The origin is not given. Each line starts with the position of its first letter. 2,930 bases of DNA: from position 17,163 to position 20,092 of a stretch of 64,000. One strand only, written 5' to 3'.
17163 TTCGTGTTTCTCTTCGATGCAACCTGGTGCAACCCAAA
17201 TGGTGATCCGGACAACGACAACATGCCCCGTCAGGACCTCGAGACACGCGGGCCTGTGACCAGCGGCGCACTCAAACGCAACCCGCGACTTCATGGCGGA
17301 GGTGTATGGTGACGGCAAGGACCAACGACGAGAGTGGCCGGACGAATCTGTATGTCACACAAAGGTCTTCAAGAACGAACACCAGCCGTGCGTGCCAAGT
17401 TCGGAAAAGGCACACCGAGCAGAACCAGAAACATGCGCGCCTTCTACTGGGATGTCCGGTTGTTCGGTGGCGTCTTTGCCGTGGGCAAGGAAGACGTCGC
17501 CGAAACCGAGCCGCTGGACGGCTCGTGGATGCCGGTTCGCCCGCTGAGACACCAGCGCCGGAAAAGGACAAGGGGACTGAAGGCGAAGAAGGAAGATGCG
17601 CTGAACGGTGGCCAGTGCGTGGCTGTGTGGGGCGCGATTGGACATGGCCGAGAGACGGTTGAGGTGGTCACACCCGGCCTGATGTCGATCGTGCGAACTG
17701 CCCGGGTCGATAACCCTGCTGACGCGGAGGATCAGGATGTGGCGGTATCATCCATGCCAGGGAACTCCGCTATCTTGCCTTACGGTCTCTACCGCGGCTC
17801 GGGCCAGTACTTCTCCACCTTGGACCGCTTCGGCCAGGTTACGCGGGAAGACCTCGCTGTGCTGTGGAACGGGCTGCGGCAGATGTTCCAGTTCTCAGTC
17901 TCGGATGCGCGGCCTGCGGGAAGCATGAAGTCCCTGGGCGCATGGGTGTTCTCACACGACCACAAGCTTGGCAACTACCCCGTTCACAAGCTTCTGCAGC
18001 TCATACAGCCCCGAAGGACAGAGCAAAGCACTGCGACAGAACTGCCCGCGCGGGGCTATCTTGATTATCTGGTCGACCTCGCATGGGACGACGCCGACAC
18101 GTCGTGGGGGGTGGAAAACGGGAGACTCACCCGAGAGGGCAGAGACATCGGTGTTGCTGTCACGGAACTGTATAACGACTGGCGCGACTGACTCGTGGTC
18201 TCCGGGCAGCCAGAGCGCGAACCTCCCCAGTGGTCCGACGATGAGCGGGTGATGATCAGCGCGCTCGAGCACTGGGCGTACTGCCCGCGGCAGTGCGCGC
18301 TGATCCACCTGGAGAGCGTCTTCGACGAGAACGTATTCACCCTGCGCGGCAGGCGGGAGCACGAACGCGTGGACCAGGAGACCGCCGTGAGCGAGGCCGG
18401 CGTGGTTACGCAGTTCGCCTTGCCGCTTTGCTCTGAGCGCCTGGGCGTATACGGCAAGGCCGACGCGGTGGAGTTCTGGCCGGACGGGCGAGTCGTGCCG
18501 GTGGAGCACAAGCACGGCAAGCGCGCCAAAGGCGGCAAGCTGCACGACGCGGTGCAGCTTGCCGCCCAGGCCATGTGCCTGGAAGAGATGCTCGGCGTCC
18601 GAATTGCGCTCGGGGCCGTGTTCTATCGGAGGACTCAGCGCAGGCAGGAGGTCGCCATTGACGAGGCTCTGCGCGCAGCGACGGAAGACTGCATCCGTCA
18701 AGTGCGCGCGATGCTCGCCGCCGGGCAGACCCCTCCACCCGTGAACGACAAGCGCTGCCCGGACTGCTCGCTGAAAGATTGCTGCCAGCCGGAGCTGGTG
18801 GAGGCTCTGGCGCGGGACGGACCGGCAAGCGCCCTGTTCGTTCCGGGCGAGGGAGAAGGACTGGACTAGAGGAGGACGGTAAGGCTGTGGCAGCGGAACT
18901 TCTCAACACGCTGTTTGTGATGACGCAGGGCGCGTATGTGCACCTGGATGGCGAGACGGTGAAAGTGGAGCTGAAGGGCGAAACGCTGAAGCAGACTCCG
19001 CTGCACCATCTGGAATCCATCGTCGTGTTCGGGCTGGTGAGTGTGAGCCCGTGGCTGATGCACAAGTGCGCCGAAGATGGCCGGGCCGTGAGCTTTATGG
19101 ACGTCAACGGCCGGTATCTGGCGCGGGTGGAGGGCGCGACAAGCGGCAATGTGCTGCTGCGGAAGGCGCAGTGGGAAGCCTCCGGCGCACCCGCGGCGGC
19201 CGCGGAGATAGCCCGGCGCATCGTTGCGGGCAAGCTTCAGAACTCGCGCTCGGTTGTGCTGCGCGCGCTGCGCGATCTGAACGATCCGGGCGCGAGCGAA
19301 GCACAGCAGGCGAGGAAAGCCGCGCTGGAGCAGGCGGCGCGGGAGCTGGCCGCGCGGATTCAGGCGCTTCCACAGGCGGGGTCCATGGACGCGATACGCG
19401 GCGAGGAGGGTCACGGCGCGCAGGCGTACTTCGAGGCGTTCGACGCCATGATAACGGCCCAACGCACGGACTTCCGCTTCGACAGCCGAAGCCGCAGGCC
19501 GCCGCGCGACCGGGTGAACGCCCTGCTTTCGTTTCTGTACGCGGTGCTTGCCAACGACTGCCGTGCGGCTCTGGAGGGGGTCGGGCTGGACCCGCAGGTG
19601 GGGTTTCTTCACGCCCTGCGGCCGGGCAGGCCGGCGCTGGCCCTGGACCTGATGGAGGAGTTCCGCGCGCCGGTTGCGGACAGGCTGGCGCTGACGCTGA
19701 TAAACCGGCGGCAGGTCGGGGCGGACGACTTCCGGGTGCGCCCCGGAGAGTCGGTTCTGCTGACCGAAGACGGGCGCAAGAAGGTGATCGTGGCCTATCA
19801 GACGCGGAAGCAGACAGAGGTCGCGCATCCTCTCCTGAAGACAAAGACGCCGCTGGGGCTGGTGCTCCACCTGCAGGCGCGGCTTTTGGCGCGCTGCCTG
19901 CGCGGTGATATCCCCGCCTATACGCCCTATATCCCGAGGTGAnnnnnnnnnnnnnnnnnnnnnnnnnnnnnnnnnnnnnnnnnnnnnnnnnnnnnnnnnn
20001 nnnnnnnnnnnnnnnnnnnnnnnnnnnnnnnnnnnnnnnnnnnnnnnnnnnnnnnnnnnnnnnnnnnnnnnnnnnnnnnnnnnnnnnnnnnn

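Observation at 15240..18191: Type I-C locus with a disrupted cas8c and a locally out-of-frame cas7c, yet an 88-spacer array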

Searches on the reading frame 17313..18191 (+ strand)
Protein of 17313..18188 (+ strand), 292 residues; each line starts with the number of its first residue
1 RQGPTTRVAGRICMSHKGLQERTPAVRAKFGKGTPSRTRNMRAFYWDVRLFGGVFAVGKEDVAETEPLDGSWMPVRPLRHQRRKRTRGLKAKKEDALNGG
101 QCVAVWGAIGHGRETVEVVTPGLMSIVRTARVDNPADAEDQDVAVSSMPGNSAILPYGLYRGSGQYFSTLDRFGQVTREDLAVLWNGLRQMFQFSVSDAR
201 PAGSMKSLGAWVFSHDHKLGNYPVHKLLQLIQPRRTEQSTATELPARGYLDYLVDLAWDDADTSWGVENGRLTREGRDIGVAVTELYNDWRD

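Call 4: search_protein_families(library=pfam, max_evalue=0.1, proteins=[window:17313-18188:+])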
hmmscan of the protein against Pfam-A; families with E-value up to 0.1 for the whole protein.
window:17313-18188:+ (292 aa): 1 family
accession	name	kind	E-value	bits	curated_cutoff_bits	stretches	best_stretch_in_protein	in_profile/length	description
PF05107.17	Cas_Cas7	-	4e-20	72.9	33.2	1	111-255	116-247/249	CRISPR-associated protein Cas7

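Call 5: search_protein_families(library=ncbifam, max_evalue=0.1, proteins=[window:17313-18188:+])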
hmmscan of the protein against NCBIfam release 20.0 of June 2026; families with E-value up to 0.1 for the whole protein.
window:17313-18188:+ (292 aa): 2 families
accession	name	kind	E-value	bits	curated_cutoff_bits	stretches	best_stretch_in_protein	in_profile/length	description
TIGR02589.1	cas_Csd2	exception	2.9e-22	79.4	182.25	1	115-256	136-270/284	type I-C CRISPR-associated protein Cas7/Csd2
TIGR01595.1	cas_CT1132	subfamily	1.6e-17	64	125.8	2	130-256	144-267/268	CRISPR-associated protein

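Call 13: find_encoding_contigs(protein=window:17334-18191:+, flank=10000, max_places=10)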
Protein window:17334-18191:+ (285 aa): no gene with exactly this product is on record in the collection.

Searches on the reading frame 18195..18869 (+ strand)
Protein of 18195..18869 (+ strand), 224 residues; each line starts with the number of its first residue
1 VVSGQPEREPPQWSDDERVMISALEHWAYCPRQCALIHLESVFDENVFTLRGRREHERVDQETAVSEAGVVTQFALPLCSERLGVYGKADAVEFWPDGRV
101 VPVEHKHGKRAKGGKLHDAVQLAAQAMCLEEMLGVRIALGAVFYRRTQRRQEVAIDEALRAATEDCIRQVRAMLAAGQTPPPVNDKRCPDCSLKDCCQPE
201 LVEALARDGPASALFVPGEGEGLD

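Call 4: search_protein_families(library=pfam, max_evalue=0.1, proteins=[window:18195-18869:+])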
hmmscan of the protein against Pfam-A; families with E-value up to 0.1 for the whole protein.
window:18195-18869:+ (224 aa): 2 families
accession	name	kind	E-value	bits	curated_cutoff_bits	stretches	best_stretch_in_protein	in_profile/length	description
PF01930.23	Cas_Cas4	-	1e-22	81.4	22.7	1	22-198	3-159/160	Domain of unknown function DUF83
PF12705.13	PDDEXK_1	-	5.5e-09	36.8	22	1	62-198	107-247/247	PD-(D/E)XK nuclease superfamily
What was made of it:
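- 18195..18869 (+): cas4 (224 aa), intact. PF01930 at 1e-22 (call 4).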

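Call 12: find_encoding_contigs(protein=window:18195-18869:+, flank=10000, max_places=10)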
Protein window:18195-18869:+ (224 aa): 1 contig read that carries it; 1 place shown.
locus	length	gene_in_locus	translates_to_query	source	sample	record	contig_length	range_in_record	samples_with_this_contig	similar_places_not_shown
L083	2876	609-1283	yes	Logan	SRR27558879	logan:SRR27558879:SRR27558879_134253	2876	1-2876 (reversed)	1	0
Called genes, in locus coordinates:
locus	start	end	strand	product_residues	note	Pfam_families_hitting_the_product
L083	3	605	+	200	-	?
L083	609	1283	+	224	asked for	PF01930:Cas_Cas4, PF12705:PDDEXK_1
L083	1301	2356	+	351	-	PF01867:Cas_Cas1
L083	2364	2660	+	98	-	PF09827:CRISPR_Cas2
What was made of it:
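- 18195..18869 (+): The exact protein is on L083 (call 12).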

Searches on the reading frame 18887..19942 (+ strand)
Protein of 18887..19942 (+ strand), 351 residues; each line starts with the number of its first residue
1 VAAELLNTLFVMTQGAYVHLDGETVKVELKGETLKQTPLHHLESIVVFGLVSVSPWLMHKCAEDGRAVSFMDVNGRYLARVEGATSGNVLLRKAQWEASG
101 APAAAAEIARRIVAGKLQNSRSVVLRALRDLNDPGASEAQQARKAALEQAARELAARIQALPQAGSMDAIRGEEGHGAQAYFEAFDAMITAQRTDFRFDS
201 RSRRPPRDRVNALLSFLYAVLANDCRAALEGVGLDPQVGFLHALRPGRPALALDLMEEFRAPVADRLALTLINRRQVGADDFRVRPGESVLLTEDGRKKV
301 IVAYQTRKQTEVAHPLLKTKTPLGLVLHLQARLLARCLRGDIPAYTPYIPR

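Call 47: find_encoding_contigs(protein=window:18887-19942:+, flank=10000, max_places=10)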
Protein window:18887-19942:+ (351 aa): 1 contig read that carries it; 1 place shown.
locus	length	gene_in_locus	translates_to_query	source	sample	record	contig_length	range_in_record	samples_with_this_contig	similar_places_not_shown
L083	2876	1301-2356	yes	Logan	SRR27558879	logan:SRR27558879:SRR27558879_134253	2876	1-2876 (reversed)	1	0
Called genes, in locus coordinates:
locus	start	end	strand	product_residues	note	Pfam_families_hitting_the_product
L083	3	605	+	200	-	?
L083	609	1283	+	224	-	PF01930:Cas_Cas4, PF12705:PDDEXK_1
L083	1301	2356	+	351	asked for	PF01867:Cas_Cas1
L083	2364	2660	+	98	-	PF09827:CRISPR_Cas2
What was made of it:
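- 18887..19942 (+): cas1 (351 aa), intact. The exact protein is on L083 with PF01867 (call 47).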
